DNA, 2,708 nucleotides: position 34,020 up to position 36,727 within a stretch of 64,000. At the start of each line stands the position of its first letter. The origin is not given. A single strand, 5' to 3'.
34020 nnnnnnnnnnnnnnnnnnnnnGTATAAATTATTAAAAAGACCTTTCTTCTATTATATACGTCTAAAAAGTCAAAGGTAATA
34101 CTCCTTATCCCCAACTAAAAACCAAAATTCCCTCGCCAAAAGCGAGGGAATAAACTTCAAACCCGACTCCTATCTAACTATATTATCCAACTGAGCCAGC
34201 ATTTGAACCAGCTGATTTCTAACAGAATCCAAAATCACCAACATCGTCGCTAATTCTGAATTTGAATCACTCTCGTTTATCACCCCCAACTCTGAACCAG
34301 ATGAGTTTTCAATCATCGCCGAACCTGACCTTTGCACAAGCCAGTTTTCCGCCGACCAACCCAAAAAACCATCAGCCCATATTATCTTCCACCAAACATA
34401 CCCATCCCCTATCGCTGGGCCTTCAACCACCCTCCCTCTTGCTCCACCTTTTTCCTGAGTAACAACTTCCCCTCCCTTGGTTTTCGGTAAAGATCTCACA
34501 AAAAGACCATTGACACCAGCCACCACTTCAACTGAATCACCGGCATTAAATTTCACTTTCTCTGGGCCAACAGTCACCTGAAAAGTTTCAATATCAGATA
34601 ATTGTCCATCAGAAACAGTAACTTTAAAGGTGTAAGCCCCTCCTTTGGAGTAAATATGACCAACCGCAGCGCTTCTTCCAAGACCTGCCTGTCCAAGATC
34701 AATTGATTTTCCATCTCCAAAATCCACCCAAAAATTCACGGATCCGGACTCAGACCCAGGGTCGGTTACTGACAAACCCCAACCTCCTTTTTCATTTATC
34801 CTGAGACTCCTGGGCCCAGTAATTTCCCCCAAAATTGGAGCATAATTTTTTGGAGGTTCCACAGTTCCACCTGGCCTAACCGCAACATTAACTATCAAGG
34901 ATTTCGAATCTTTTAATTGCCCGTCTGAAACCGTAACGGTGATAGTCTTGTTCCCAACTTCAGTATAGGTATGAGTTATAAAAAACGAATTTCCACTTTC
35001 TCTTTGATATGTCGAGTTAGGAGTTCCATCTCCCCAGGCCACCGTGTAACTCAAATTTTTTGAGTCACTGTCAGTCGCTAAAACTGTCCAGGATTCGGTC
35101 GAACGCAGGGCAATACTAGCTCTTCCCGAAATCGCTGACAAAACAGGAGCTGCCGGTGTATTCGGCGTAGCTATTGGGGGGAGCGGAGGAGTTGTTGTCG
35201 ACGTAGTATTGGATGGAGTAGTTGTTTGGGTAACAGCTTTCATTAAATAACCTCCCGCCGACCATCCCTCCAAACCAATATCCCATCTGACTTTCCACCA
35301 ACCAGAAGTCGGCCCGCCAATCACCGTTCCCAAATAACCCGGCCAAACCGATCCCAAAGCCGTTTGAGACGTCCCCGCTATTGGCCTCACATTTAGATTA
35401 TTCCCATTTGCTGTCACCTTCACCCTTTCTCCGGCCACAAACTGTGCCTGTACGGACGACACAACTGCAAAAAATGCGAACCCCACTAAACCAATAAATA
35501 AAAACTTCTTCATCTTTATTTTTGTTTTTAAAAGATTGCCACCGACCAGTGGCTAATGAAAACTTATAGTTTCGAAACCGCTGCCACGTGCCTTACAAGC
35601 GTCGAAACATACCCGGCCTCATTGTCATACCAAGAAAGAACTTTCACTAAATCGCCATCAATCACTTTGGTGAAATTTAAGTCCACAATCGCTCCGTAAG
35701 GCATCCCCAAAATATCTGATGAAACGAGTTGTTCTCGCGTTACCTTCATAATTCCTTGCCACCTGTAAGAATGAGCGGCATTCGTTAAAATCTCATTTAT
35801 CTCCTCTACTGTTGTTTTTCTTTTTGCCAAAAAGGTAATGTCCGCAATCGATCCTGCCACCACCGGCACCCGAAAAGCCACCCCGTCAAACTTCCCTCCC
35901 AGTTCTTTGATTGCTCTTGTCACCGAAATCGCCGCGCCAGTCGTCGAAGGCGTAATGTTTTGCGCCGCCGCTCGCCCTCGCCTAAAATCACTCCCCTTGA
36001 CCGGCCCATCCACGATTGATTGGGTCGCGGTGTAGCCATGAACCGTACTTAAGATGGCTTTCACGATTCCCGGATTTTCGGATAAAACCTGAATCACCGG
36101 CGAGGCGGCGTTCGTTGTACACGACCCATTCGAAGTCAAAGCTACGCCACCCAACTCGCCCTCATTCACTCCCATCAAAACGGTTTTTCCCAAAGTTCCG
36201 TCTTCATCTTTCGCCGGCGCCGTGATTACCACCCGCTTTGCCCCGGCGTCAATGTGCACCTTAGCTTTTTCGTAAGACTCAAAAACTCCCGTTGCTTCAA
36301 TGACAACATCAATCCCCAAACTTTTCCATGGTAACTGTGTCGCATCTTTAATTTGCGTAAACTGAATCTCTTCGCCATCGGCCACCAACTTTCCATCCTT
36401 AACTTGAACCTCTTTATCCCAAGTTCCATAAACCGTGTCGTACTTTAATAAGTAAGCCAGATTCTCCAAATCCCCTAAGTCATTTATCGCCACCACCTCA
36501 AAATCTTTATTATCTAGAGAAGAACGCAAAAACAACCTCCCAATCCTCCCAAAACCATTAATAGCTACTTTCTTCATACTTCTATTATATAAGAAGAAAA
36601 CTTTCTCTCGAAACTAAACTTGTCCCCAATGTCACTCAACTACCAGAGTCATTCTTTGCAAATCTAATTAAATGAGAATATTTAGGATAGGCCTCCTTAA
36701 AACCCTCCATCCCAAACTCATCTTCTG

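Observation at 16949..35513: Cohesin-dockerin style surface assembly built from five giant secreted proteins, one of them an S8 protease co-transcribed with the pentose-phosphate operon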

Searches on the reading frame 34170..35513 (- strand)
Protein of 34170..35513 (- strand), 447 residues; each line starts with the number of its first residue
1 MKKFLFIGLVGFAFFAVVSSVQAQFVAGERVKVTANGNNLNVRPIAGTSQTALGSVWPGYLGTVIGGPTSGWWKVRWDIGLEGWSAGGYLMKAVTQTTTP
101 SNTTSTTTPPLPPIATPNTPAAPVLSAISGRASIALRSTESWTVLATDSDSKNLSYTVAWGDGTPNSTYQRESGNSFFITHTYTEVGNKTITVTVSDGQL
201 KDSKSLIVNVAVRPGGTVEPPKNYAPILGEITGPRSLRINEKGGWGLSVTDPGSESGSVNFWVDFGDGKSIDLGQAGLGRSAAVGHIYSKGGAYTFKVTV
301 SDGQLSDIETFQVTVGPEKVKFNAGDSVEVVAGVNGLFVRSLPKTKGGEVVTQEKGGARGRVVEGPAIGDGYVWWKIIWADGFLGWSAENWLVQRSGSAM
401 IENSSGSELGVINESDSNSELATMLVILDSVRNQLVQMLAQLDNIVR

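Call 4: search_protein_families(library=pfam, proteins=[window:34170-35513:-], max_evalue=0.01)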
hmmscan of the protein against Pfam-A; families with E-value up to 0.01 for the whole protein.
window:34170-35513:- (447 aa): 5 families
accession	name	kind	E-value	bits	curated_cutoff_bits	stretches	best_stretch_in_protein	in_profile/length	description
PF18911.6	PKD_4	-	8.7e-15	55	27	2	121-205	2-78/85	PKD domain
PF00801.26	PKD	-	1.7e-10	41.2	23.5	2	142-199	20-69/80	PKD domain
PF17963.7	Big_9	-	0.00016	22.9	23.6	1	133-200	12-79/89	Bacterial Ig domain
PF22352.2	K319L-like_PKD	-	0.00033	21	27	0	290-315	58-84/84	K319L-like, PKD domain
PF08239.17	SH3_3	-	0.0034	18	27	0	39-90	2-53/54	Bacterial SH3 domain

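Call 12: search_protein_families(library=ncbifam, proteins=[window:34170-35513:-], max_evalue=0.01)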
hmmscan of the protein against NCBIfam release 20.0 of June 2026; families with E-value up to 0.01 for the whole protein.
window:34170-35513:- (447 aa): 5 families
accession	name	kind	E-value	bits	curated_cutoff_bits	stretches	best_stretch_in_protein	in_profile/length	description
NF058578.1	CPR_pilus_PamR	equivalog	4.4e-10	38.9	300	1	157-199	184-226/297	pilus system RbmA-like protein PamR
NF012211.1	tand_rpt_95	domain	5.2e-06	26.3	90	1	144-213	17-85/98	tandem-95 repeat protein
NF038112.1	myxo_dep_M36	subfamily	9.3e-05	19.7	1500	1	104-316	1270-1470/1604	myxosortase-dependent M36 family metallopeptidase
NF038111.1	rhom_dep_M36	equivalog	0.00031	18.3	1700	0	122-218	1186-1283/1315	rhombosortase-dependent M36 family metallopeptidase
NF010495.0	PRK13914.1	equivalog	0.0012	17.9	647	1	25-100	73-149/481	invasion associated endopeptidase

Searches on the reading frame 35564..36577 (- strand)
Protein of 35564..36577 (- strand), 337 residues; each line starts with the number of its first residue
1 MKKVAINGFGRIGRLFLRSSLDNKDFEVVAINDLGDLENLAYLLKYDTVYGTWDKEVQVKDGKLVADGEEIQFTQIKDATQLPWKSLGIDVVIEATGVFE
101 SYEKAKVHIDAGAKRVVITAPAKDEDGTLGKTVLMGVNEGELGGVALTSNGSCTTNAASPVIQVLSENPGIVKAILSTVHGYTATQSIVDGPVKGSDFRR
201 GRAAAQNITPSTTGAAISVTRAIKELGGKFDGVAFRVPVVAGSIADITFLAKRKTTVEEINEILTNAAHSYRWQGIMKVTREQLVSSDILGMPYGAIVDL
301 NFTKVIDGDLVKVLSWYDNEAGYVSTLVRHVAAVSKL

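Call 5: search_protein_families(library=pfam, proteins=[window:35564-36577:-], max_evalue=0.001)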
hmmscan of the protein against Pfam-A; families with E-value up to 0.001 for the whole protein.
window:35564-36577:- (337 aa): 2 families
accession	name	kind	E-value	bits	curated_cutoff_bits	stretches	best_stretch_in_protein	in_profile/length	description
PF02800.25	Gp_dh_C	-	4.2e-49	166.6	24.4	1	160-317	3-158/158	Glyceraldehyde 3-phosphate dehydrogenase, C-terminal domain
PF00044.30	Gp_dh_N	-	3.2e-38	130.5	31.7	1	3-101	2-100/101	Glyceraldehyde 3-phosphate dehydrogenase, NAD binding domain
